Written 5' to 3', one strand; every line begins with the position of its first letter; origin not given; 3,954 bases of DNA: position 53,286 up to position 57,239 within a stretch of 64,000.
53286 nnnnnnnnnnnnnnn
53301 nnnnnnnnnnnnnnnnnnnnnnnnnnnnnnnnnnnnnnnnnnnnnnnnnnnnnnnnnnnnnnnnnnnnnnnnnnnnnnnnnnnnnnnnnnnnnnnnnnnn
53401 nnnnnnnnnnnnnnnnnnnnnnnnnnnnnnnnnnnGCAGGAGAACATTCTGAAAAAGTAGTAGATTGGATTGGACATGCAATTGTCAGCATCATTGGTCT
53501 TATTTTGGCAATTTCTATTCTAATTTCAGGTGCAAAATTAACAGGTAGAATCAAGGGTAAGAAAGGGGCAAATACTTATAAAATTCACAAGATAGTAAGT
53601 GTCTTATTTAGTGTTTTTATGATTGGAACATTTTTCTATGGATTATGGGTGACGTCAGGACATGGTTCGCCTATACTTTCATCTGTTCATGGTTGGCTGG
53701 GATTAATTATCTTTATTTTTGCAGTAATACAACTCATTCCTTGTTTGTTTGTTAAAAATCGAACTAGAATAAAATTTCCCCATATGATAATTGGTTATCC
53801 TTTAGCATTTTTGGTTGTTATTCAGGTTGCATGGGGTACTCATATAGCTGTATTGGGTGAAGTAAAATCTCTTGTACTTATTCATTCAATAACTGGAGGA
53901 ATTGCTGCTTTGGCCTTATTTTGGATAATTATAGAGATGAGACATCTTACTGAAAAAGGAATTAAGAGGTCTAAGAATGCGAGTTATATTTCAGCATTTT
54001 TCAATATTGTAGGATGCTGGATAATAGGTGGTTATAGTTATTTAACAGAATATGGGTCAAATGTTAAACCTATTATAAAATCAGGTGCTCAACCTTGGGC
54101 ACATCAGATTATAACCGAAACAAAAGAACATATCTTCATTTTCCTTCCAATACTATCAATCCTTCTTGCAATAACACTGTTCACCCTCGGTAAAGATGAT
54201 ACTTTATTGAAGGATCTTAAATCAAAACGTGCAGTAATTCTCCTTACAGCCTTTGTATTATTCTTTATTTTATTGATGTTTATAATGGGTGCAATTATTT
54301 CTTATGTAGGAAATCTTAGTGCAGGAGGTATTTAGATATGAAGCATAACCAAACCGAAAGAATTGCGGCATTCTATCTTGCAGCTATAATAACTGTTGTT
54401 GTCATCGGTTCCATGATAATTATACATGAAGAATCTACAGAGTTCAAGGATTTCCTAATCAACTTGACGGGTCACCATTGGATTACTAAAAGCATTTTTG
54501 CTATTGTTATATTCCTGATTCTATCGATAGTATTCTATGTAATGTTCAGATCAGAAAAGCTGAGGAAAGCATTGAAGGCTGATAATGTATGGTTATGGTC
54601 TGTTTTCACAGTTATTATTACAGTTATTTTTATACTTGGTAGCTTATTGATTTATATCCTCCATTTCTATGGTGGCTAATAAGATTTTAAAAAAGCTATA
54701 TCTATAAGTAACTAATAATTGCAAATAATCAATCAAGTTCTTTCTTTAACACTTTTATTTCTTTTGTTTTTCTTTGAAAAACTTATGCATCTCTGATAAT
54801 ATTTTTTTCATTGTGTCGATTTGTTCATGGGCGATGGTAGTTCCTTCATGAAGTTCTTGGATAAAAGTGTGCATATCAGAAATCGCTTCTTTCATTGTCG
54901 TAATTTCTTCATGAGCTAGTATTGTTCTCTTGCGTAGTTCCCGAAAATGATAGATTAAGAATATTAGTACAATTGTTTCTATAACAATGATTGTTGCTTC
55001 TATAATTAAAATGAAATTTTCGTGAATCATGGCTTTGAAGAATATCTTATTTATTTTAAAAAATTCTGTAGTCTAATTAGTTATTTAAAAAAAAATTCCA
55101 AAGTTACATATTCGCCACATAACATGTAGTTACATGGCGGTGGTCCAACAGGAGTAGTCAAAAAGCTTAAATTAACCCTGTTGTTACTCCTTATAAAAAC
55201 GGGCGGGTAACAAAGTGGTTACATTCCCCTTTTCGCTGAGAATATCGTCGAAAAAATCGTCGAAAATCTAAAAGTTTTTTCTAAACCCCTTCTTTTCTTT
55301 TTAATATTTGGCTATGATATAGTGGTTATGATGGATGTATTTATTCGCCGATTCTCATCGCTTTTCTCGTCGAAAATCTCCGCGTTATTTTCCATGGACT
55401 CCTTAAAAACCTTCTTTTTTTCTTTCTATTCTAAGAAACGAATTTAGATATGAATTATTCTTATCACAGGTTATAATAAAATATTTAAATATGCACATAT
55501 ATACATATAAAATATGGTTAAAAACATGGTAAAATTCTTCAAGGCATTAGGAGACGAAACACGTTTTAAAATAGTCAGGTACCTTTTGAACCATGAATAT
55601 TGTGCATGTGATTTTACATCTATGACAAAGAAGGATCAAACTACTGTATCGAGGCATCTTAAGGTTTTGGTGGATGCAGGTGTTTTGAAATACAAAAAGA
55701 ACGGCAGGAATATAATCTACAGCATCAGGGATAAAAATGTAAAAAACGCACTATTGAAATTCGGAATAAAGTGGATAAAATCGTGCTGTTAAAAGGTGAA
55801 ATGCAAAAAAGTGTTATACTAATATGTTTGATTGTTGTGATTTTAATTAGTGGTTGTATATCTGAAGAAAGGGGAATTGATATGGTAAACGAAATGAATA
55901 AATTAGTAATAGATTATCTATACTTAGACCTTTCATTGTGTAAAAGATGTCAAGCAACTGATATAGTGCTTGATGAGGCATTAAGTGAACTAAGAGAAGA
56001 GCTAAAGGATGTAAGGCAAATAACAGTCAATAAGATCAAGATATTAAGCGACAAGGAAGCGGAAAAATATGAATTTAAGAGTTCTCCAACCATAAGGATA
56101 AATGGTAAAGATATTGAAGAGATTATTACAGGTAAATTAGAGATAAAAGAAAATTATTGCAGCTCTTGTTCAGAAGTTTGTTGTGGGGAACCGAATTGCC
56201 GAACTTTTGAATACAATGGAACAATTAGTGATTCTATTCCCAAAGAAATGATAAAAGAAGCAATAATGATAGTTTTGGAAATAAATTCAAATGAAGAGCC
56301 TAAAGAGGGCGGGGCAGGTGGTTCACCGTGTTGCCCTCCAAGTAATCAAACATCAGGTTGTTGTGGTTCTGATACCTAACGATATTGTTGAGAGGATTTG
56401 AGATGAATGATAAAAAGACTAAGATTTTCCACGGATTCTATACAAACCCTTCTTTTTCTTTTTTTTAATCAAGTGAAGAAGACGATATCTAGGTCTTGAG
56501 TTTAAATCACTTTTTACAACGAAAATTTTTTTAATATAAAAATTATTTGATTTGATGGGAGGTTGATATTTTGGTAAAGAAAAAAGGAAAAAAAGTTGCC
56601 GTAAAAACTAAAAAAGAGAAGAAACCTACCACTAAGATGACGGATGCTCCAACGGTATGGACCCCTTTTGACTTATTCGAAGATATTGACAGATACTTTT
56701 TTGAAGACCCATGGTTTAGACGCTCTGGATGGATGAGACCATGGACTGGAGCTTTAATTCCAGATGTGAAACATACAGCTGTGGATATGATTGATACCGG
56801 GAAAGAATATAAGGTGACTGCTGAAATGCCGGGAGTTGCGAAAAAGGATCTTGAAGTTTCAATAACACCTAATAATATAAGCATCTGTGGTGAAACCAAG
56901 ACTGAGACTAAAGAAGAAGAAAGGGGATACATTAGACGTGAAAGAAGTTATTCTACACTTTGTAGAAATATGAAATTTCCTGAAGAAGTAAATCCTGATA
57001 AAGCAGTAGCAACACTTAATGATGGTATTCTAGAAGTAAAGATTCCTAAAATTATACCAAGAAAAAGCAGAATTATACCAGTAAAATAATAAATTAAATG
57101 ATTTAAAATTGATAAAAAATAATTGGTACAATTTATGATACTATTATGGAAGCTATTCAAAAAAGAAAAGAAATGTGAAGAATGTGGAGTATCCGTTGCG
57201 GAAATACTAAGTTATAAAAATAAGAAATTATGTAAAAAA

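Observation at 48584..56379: Atypical copper/redox homeostasis island combining a CopB ATPase with a DOMON-cytochrome b561-like transmembrane protein and a YHS-fused CxxC-less TrxR-like flavoprotein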

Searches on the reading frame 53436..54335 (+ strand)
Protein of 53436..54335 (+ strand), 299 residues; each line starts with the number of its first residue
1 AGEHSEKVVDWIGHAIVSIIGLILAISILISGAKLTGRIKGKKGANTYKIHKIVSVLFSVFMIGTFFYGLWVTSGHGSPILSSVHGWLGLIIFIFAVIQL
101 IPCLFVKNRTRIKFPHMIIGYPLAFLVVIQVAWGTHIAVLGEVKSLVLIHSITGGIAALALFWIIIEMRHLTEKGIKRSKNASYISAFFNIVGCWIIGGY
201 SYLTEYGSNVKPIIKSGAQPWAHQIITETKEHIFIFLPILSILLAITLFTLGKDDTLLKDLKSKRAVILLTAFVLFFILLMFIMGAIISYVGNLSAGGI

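Call 16: find_related_loci(query=A2, collection=genome_contigs, flank=10000)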
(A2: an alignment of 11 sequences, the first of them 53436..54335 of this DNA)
Query A2 (299 aa) in genome_contigs; peptide patterns used: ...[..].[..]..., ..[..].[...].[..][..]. (x = any residue, [..] = any of these).
147 stretches matched a pattern; 129 encode a relative of the query (tblastn E <= 1e-3); the best 80 are kept; 80 distinct loci.
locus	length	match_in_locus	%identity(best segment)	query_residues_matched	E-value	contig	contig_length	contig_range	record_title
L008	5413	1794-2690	96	1-299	0e+0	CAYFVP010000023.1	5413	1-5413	MAG TPA_asm: uncultured Thermoplasmatales archaeon isolate ERP108616_co1_160 genome assembly, contig: k119_2132779, whol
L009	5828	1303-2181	53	6-298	6e-105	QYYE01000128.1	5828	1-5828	Candidatus Bathyarchaeota archaeon strain BE326-BA-RLH BE326-BA-RLH_128, whole genome shotgun sequence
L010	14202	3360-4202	51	11-293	3e-88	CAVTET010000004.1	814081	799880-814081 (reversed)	MAG: uncultured Methanosarcinaceae archaeon isolate MFD01716.bin.1.47 genome assembly, contig: contig_49372, whole genom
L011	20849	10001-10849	52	10-294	7e-88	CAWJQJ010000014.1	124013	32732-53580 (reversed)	MAG: Methanotrichaceae archaeon isolate MFD02979.bin.2.102 genome assembly, contig: contig_62700, whole genome shotgun s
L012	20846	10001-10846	51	10-293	2e-85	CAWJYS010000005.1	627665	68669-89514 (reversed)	MAG: Methanotrichaceae archaeon isolate MFD03899.bin.2.83 genome assembly, contig: contig_1639, whole genome shotgun seq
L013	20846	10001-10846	50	10-293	1e-81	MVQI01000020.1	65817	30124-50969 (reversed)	MAG: Methanosaeta sp. PtaB.Bin039 A4E45_contig000020, whole genome shotgun sequence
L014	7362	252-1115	44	11-298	3e-81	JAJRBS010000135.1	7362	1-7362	MAG: Methanoregulaceae archaeon isolate OWC_0044 OWC_0044_k121_6440170, whole genome shotgun sequence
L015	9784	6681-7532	49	9-294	9e-77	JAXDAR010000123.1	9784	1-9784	MAG: Methanothrix sp. isolate POMEDNA-A13 Raw2_k127_779161, whole genome shotgun sequence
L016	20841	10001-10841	51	11-293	1e-60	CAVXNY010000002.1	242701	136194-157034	MAG: uncultured Methanosarcinaceae archaeon isolate MFD01828.bin.2.33 genome assembly, contig: contig_20208, whole genom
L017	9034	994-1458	43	143-298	6e-31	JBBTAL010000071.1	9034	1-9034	MAG: Nanoarchaeota archaeon isolate H32-bin105_1 H32_bin105_1_000000000071, whole genome shotgun sequence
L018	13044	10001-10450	46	146-298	9e-31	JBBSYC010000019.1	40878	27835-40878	MAG: Nanoarchaeota archaeon isolate H51-bin075_1 H51_bin075_1_000000000019, whole genome shotgun sequence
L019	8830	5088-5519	44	143-289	8e-31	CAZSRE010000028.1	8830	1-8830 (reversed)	MAG TPA_asm: Candidatus Woesearchaeota archaeon isolate SRP050083_co3_192 genome assembly, contig: NODE_8185_length_8830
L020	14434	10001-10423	47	146-289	8e-31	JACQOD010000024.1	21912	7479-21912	MAG: Candidatus Aenigmatarchaeota archaeon isolate NC_groundwater_1272_Ag_S-0.2um_63_33 S_p2_S4_coassembly_k141_711169,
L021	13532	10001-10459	43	143-298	8e-31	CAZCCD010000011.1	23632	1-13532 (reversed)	MAG TPA_asm: Candidatus Woesearchaeota archaeon isolate binchicken_co38_509 genome assembly, contig: NODE_4462_length_23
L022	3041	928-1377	39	143-295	7e-30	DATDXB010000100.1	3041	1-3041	MAG TPA_asm: Candidatus Nanoarchaeia archaeon isolate SMAG_U8127 k141_1922275, whole genome shotgun sequence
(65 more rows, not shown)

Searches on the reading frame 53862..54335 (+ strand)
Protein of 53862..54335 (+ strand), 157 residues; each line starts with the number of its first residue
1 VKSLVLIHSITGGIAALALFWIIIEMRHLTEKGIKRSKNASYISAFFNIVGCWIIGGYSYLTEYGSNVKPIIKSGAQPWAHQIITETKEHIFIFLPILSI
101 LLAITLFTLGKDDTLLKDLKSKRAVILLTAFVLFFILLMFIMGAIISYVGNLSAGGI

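Call 19: search_protein_families(library=pfam, proteins=[window:53880-54335:+], max_evalue=10)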
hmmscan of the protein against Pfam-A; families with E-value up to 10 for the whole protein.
window:53880-54335:+ (151 aa): 8 families
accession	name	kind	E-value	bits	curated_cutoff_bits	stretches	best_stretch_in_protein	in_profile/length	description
PF06664.17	WLS-like_TM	-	0.0024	17.7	28.3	1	9-138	84-211/247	Wntless-like, transmembrane domain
PF25323.1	6TM_PilS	-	0.059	13.5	27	2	92-145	23-107/189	PilS-like transmembrane domain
PF09843.14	DUF2070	-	0.059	12.1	30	1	28-143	8-95/561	Predicted membrane protein (DUF2070)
PF07331.16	TctB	-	0.25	12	29.1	1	75-143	30-96/137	Tripartite tricarboxylate transporter TctB family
PF20237.3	DUF6594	-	0.32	11.3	30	1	86-136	176-218/238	Family of unknown function (DUF6594)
PF12420.13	DUF3671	-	0.54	10.1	34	1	78-143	154-209/223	Fam-L, Fam-M like protein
PF04893.22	Yip1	-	0.75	10.1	28.6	1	84-147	21-86/173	Yip1 domain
PF01529.25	DHHC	-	0.97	9.9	28.7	1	72-142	37-111/133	DHHC palmitoyltransferase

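Call 39: find_homologous_proteins(query=window:53862-54335:+, max_evalue=0.001)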
Query window:53862-54335:+ (157 aa): 7 proteins with E <= 0.001 among 90 candidates.
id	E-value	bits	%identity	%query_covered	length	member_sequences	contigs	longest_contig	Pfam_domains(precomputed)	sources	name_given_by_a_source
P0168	5.2e-63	230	68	97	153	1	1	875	-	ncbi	-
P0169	1.1e-53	199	57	99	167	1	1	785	-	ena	-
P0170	6.4e-41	158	47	97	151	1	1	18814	-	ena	-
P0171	7.6e-41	158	46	99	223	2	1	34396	-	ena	-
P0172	9.2e-38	148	44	99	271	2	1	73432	PF13301.12,PF10067.15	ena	-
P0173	5.0e-28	116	50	62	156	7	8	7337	-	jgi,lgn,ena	-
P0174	1.7e-27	114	41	92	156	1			-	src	-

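Call 42: search_solved_structures(query=A4, max_evalue=10)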
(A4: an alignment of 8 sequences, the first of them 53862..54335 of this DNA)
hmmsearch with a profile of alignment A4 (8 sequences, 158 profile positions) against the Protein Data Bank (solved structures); distinct sequences matched with E-value up to 10: 5.
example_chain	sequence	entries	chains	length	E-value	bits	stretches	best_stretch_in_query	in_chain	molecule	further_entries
3ob6_A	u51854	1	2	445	0.008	19.4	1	13-60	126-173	AdiC arginine:agmatine antiporter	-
3lrb_A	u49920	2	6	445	0.0082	19.3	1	13-60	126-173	Arginine/agmatine antiporter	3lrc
5j4i_A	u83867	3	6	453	0.0086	19.2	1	13-60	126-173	Arginine/agmatine antiporter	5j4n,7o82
3l1l_A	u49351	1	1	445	0.02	18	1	14-60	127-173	Arginine/agmatine antiporter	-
3ncy_A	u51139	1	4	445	0.02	18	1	14-60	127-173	AdiC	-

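Call 49: search_protein_representatives(alignment_id=A4)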
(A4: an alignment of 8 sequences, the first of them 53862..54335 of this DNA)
Query: 8 sequences, 158 profile positions. Proteins with E-value up to 0.001 (for the whole library): 301; up to 1e-10: 190; up to 1e-30: 30. The best 150 are listed.
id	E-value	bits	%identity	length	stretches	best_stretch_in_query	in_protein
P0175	3.7e-63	228.5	-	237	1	2-156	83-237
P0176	4.5e-62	225.0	-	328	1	2-156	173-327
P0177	1.2e-60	220.3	-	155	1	5-156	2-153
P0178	5.1e-53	195.5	-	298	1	2-156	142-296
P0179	2.0e-52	193.6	-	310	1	2-156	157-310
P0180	4.7e-47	176.1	-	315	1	3-155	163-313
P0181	1.6e-45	171.2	-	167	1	2-130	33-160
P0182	2.2e-40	154.4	-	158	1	4-156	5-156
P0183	4.2e-40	153.6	-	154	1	4-153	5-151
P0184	4.3e-40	153.5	-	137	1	1-106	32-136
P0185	6.7e-40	152.9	-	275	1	11-154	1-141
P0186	1.6e-39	151.6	-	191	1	2-155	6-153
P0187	8.1e-39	149.4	-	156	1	1-156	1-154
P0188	1.6e-38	148.4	-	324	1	2-151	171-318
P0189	3.4e-37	144.1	-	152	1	5-151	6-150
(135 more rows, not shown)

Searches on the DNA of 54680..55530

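Call 53: search_rna_families(source=window, start=54680, end=55530, threshold=evalue, max_evalue=1)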
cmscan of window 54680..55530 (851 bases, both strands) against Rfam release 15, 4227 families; matches with E-value up to 1: 0.
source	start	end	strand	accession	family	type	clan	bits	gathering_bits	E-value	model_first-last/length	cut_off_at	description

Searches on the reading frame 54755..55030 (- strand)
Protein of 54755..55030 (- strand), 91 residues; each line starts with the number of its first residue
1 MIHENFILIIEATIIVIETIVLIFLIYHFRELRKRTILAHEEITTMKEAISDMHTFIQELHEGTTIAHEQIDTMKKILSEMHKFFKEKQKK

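Call 3: search_protein_families(library=pfam, proteins=[window:54755-55030:-], max_evalue=0.01)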
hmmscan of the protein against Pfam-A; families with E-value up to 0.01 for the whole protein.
window:54755-55030:- (91 aa): 1 family
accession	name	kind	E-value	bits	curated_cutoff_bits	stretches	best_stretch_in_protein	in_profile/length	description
PF01335.27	DED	-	0.005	17.5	35.9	0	37-84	22-70/82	Death effector domain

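Call 4: search_protein_families(library=ncbifam, proteins=[window:54755-55030:-], max_evalue=0.01)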
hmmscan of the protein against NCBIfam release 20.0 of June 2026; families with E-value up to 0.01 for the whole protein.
window:54755-55030:- (91 aa): 1 family
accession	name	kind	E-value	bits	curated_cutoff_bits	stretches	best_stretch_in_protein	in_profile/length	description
TIGR02976.1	phageshock_pspB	equivalog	0.002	18.4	51.7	0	5-54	3-52/75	envelope stress response membrane protein PspB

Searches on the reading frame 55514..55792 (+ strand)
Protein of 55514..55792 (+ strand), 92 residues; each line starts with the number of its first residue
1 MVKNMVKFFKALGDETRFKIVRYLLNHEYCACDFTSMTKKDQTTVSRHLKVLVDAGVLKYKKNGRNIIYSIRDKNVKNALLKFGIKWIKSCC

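Call 3: search_protein_families(library=pfam, proteins=[window:55514-55792:+], max_evalue=0.01)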
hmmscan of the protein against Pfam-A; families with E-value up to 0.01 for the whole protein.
window:55514-55792:+ (92 aa): 7 families
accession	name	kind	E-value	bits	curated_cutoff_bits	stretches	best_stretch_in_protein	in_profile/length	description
PF01022.26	HTH_5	-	1e-13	51.4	22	1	14-59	1-46/47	Bacterial regulatory protein, arsR family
PF12840.13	HTH_20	-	1.1e-06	29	27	1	41-59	31-49/51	Helix-turn-helix domain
PF21248.3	SoFic-like_C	-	5e-05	23.9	27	1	20-69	21-71/76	Protein adenylyltransferase SoFic-like, C-terminal domain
PF24038.1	DUF7347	-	0.00017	22.2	27.6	1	8-57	4-57/77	Domain of unknown function (DUF7347)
PF13412.12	HTH_24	-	0.00077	19.4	21.9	0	40-59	29-48/48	Winged helix-turn-helix DNA-binding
PF03965.22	Penicillinase_R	-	0.0048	17.7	22.6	1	39-70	32-63/115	Penicillinase repressor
PF25212.1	HVO_A0114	-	0.0055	16.9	27.6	1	17-66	24-74/84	HVO_A0114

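Call 4: search_protein_families(library=ncbifam, proteins=[window:55514-55792:+], max_evalue=0.01)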
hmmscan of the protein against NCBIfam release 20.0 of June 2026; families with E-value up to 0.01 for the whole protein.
window:55514-55792:+ (92 aa): 14 families
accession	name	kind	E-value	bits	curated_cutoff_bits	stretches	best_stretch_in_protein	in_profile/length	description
NF033788.1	HTH_metalloreg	subfamily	7.2e-24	83.4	55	1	6-79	2-76/77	metalloregulator ArsR/SmtB family transcription factor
NF033789.1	repress_SdpR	subfamily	1.1e-13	50.8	100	1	9-78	2-71/79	autorepressor SdpR family transcription factor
NF007528.0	PRK10141.1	subfamily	4.5e-13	49.1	97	1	5-71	6-73/117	metalloregulator ArsR/SmtB family transcription factor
NF041413.1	ArsR_Rv2640c_fam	equivalog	1.3e-09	38.4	155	1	9-77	36-107/118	Rv2640c family ArsR-like transcriptional regulator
NF047906.1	CdPbTransRegCmtR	equivalog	2.3e-09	37.1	150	1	5-82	11-88/104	Cd(II)/Pb(II)-sensing metalloregulatory transcriptional regulator CmtR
NF040642.1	sulf_sens_BigR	equivalog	5.1e-08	32.9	155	1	4-76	9-81/95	sulfite-sensing transcriptional repressor BigR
NF045707.1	Dbac_1936_reg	equivalog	1.1e-07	31.8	115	1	4-81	6-83/99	ArsR/SmtB-type metalloregulator TsoR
NF052532.1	TransRegPagRBaca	equivalog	9e-07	28.9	170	1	5-78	17-90/99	transcriptional repressor PagR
NF053755.1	MsvR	equivalog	6.8e-06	25.9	220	1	9-70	7-71/236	transcriptional factor MsvR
NF053602.1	Phr_regulator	exception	0.00023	20.8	320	1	5-60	2-57/191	heat shock transcription regulator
NF047699.2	sulf_reg_SurR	exception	0.002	17.8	250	1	9-67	5-64/221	sulfur metabolism transcriptional regulator SurR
NF005061.0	PRK06474.1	equivalog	0.0035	17.3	121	1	12-62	8-61/178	hypothetical protein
NF040939.2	trans_reg_lrs14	equivalog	0.0054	16.7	90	1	3-63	10-71/103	Lrs14 family HTH-type transcriptional regulator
TIGR01884.1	cas_HTH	subfamily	0.0069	15.8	60.2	1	10-72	137-199/202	CRISPR-associated CARF protein Csa3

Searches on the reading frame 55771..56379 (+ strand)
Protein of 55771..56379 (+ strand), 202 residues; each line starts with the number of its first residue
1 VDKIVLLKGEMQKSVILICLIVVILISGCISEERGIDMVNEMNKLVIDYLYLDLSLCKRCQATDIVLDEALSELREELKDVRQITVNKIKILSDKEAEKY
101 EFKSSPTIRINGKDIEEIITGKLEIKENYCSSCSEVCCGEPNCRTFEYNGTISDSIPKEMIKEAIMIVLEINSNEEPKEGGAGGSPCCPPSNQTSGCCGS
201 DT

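Call 3: search_protein_families(library=pfam, proteins=[window:55771-56379:+], max_evalue=0.01)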
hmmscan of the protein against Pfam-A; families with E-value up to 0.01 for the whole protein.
window:55771-56379:+ (202 aa): 1 family
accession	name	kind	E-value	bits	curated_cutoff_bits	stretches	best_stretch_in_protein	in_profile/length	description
PF10865.14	DUF2703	-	1.2e-28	100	23.6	1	45-165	1-120/120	Domain of unknown function (DUF2703)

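Call 4: search_protein_families(library=ncbifam, proteins=[window:55771-56379:+], max_evalue=0.01)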
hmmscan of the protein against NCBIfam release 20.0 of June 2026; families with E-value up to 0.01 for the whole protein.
window:55771-56379:+ (202 aa): 1 family
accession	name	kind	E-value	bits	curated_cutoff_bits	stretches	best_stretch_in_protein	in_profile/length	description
NF049942.1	DF_fam_seleno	subfamily_domain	9.2e-13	48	70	1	58-164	7-96/96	DF family (seleno)protein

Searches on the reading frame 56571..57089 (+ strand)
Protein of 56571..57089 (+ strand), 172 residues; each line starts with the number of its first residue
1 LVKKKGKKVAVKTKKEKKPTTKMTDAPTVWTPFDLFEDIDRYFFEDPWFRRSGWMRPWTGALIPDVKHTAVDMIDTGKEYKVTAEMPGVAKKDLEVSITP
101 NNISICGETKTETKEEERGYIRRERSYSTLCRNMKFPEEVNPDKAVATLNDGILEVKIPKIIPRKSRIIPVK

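Call 65: search_protein_families(library=pfam, proteins=[window:56571-57089:+], max_evalue=0.1)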
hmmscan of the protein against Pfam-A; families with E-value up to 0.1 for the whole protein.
window:56571-57089:+ (172 aa): 3 families
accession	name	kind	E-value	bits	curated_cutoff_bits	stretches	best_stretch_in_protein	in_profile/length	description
PF00011.27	HSP20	-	3.3e-20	72.5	20.8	1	73-171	2-101/102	Hsp20/alpha crystallin family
PF04969.22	CS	-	0.00016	23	21.3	1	78-160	10-78/78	CS domain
PF17886.7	ArsA_HSP20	-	0.079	13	22.5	0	78-105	2-29/63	HSP20-like domain found in ArsA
